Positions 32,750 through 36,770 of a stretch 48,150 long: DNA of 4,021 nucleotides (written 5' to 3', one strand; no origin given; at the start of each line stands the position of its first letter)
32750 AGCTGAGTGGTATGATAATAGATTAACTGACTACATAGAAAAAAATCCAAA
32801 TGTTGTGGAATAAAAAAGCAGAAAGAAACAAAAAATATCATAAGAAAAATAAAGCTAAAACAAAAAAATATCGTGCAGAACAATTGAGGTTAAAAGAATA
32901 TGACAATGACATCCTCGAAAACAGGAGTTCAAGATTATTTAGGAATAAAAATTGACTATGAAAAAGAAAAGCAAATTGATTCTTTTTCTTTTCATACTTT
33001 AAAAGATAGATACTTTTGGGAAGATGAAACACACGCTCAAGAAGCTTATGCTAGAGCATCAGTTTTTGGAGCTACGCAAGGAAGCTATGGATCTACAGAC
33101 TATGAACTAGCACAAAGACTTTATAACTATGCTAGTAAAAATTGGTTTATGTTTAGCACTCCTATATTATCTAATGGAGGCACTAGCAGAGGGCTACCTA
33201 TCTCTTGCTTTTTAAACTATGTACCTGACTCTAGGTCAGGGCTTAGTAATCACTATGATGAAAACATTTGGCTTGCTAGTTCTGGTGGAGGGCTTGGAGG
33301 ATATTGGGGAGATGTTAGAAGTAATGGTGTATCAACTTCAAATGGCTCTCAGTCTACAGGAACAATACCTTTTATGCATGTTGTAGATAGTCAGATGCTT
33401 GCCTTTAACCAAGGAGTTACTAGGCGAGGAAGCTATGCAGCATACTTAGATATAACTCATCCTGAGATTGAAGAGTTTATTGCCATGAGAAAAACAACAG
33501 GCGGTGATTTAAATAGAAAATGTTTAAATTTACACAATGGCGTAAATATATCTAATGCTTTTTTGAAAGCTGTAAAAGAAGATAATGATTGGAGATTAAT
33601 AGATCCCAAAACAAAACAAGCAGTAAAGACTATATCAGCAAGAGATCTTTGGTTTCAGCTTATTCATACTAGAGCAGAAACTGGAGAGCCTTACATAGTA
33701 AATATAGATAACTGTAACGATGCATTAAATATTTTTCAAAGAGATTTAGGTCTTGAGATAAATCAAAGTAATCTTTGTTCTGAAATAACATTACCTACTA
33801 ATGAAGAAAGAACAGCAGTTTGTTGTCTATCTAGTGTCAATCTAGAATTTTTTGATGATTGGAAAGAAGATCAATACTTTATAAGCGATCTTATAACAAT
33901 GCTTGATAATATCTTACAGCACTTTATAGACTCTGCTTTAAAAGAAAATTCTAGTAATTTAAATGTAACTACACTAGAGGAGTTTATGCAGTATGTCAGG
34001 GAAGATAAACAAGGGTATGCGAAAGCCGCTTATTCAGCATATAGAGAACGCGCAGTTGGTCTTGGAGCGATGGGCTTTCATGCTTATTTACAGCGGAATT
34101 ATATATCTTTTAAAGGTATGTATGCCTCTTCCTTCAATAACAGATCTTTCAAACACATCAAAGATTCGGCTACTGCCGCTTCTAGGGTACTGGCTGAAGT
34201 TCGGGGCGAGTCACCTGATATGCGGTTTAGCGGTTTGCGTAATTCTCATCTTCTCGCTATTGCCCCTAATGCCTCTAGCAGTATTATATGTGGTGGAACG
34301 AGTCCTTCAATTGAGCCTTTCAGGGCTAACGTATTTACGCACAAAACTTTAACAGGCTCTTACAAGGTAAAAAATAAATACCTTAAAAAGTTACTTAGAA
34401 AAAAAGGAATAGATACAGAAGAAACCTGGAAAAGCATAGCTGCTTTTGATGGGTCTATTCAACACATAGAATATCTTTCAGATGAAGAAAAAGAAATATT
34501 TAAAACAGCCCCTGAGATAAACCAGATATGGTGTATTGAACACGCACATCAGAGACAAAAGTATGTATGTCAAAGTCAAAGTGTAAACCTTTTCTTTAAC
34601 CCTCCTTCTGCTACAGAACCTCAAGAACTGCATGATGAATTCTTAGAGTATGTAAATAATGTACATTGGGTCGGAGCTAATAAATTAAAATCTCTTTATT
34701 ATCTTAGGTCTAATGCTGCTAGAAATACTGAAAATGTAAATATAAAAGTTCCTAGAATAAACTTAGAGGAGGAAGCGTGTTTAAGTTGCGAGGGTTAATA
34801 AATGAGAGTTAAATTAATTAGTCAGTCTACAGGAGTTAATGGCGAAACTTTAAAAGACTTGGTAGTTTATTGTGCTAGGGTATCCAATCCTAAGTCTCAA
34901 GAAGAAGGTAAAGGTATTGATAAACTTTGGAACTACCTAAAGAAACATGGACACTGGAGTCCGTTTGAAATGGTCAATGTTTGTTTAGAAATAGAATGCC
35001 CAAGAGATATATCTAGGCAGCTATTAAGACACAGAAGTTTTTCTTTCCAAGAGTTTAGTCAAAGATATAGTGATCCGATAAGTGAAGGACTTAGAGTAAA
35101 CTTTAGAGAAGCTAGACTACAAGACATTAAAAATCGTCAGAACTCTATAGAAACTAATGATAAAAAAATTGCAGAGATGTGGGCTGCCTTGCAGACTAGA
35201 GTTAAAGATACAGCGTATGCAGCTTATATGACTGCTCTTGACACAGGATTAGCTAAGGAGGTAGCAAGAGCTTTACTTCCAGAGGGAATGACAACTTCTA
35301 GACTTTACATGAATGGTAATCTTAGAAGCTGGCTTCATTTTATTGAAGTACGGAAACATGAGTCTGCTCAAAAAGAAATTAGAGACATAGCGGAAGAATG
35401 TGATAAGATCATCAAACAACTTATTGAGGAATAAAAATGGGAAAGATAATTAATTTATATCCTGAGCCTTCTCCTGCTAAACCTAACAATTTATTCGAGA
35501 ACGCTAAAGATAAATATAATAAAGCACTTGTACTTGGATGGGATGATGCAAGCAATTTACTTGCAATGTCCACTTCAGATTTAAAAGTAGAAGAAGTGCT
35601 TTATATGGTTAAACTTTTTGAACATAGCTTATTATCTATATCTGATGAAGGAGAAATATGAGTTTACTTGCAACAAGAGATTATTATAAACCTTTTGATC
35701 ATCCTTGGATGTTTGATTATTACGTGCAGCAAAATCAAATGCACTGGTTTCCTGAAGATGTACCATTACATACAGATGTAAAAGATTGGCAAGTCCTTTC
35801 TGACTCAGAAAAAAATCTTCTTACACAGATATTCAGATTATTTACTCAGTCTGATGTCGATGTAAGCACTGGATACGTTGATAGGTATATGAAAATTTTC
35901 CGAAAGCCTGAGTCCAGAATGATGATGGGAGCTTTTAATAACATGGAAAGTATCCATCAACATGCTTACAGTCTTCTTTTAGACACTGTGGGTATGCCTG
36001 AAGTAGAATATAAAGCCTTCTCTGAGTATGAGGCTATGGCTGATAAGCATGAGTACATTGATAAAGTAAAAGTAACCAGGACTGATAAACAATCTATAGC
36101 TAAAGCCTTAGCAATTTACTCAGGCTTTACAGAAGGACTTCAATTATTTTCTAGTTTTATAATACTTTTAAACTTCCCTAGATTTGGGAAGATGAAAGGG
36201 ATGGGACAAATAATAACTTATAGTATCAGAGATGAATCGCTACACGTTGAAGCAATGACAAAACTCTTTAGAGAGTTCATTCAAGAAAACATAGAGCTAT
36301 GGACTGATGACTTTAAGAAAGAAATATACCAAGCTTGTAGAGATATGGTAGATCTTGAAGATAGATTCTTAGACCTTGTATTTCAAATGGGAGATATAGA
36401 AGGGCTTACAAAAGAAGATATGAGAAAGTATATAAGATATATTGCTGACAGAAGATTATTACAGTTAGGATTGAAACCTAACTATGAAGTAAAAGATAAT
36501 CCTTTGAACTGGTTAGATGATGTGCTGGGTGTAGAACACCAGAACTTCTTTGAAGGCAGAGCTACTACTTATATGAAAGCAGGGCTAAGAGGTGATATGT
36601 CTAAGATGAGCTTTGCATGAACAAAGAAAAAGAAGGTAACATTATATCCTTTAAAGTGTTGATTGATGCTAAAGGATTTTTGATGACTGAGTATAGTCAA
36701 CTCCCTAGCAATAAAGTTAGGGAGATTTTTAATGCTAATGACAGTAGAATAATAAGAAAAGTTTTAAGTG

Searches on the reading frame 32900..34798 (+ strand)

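Call 42: search_protein_families(library=phrogs, proteins=[window:32900-34798:+], max_evalue=0.001)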
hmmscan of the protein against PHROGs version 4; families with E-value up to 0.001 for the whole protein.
window:32900-34798:+ (632 aa): 10 families
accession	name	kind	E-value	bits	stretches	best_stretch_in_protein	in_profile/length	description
phrog_84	-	DNA, RNA and nucleotide metabolism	1.2e-158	531.1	1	12-631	184-795/975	ribonucleoside-diphosphate reductase large subunit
phrog_30939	-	DNA, RNA and nucleotide metabolism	1.9e-54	185.9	1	82-574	480-939/977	ribonucleotide reductase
phrog_3844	-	moron, auxiliary metabolic gene and host takeover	8.3e-52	177.6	2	444-631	310-450/451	NrdA-like aerobic NDP reductase large subunit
phrog_3987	-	DNA, RNA and nucleotide metabolism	5.5e-50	171.3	2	16-239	131-358/467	ribonucleotide reductase large subunit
phrog_12229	-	DNA, RNA and nucleotide metabolism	8.5e-25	88.2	2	33-173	14-149/577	ribonucleotide reductase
phrog_33412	-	unknown function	2.2e-24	86.9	1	489-612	15-130/140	-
phrog_29665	-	unknown function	9e-20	72.2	1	298-456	2-150/150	-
phrog_22953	-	DNA, RNA and nucleotide metabolism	2.7e-15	57.9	1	135-250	3-118/201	ribonucleotide reductase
phrog_6132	-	DNA, RNA and nucleotide metabolism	9.8e-11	42.5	1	66-174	180-290/530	ribonucleotide reductase large subunit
phrog_367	-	DNA, RNA and nucleotide metabolism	4.5e-10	39.4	1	160-508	267-564/701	ribonucleotide reductase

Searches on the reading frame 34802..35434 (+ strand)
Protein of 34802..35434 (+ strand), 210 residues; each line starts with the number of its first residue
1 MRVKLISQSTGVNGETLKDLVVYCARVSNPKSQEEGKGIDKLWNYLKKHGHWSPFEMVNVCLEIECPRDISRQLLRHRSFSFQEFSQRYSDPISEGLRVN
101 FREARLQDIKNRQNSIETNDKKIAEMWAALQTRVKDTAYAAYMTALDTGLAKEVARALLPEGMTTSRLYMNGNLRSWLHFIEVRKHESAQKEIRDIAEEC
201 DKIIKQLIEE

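Call 42: search_protein_families(library=phrogs, proteins=[window:34802-35434:+], max_evalue=0.001)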
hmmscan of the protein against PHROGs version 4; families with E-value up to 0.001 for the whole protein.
window:34802-35434:+ (210 aa): 4 families
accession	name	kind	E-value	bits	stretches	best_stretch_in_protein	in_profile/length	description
phrog_85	-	DNA, RNA and nucleotide metabolism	3.8e-66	225.2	1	1-207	371-575/866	thymidylate synthase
phrog_10644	-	DNA, RNA and nucleotide metabolism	1.2e-39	136.9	1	61-207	2-147/160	thymidylate synthase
phrog_22708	-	DNA, RNA and nucleotide metabolism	1.2e-10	42.2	1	28-90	60-124/242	thymidylate synthase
phrog_28804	-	DNA, RNA and nucleotide metabolism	0.0001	23.6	1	141-206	9-76/91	thymidylate synthase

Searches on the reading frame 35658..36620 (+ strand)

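Call 42: search_protein_families(library=phrogs, proteins=[window:35658-36620:+], max_evalue=0.001)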
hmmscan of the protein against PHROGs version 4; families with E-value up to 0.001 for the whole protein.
window:35658-36620:+ (320 aa): 5 families
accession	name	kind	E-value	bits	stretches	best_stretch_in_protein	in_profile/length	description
phrog_86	-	DNA, RNA and nucleotide metabolism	1.9e-88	298.4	1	8-316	69-395/504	ribonucleoside diphosphate reductase small subunit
phrog_8368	-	DNA, RNA and nucleotide metabolism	7.7e-17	62.7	1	179-316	1-146/156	aerobic NDP reductase small subunit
phrog_24856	-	DNA, RNA and nucleotide metabolism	1.6e-11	45.3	1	20-187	20-192/195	ribonucleotide reductase class Ia beta subunit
phrog_30939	-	DNA, RNA and nucleotide metabolism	1.8e-10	40.4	1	23-305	30-319/977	ribonucleotide reductase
phrog_10582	-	DNA, RNA and nucleotide metabolism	6.4e-07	29.9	1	13-108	32-127/255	ribonucleotide reductase class Ia beta subunit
